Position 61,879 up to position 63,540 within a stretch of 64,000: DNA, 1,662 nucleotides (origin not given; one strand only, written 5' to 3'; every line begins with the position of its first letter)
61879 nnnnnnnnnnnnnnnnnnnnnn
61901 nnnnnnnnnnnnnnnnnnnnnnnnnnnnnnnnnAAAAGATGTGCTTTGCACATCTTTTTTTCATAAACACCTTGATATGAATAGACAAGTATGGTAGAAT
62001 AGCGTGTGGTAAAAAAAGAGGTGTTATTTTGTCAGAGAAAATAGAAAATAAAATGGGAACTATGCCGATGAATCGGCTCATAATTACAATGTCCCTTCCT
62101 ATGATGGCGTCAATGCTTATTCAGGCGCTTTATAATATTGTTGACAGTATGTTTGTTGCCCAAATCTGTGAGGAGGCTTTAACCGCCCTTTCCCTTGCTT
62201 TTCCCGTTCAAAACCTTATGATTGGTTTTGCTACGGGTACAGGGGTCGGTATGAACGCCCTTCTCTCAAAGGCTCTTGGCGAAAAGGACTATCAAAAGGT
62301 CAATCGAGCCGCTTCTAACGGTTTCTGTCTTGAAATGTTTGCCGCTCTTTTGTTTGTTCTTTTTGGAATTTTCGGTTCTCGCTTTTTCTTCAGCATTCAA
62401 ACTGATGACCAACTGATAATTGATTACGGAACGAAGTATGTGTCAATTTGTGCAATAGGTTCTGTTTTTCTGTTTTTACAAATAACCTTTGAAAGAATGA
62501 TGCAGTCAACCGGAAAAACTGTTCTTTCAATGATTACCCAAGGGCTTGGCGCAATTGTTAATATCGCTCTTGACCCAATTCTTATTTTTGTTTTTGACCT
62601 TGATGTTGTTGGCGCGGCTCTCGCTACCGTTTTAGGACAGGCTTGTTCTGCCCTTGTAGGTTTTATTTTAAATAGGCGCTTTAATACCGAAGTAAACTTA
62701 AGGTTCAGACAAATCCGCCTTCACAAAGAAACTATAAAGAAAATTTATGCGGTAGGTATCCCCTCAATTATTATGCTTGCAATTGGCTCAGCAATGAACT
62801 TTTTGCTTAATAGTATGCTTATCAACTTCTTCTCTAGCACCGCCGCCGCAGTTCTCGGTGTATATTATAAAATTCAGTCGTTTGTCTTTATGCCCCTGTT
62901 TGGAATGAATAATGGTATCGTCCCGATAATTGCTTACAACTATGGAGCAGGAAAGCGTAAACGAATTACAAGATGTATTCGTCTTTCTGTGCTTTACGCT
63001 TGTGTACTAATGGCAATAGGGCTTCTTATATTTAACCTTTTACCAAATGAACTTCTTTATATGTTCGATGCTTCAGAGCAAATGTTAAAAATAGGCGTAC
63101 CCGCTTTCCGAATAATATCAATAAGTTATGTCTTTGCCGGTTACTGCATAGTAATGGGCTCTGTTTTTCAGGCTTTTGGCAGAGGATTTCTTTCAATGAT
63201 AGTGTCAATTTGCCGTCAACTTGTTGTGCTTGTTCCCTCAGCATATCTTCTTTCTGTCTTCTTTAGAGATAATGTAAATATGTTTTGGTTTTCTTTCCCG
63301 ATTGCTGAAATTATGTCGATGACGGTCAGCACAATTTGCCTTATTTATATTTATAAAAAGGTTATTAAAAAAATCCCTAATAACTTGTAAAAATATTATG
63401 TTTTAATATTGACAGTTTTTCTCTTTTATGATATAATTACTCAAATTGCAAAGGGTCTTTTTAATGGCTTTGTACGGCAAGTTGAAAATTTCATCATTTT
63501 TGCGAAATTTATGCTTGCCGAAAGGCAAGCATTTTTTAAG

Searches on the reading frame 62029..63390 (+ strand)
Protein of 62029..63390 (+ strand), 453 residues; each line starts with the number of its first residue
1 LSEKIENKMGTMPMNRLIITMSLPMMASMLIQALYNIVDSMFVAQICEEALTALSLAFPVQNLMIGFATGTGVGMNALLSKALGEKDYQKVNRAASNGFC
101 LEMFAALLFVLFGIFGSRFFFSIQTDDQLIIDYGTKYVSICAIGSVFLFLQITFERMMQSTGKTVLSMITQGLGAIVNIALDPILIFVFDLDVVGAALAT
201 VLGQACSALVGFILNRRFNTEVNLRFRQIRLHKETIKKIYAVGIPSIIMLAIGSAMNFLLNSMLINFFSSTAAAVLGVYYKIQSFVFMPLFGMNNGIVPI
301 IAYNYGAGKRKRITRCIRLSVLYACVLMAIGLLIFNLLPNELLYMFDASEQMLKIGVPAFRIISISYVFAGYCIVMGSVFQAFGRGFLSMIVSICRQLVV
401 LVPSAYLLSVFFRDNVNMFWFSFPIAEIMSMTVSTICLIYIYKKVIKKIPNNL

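Call 54: search_protein_families(library=pfam, proteins=[window:62029-63390:+], max_evalue=0.00001)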
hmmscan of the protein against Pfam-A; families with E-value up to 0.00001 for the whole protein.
window:62029-63390:+ (453 aa): 1 family
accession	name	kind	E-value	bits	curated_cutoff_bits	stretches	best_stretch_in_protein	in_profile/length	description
PF01554.23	MatE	-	1.5e-49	168.2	24.9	2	24-184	1-161/161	MatE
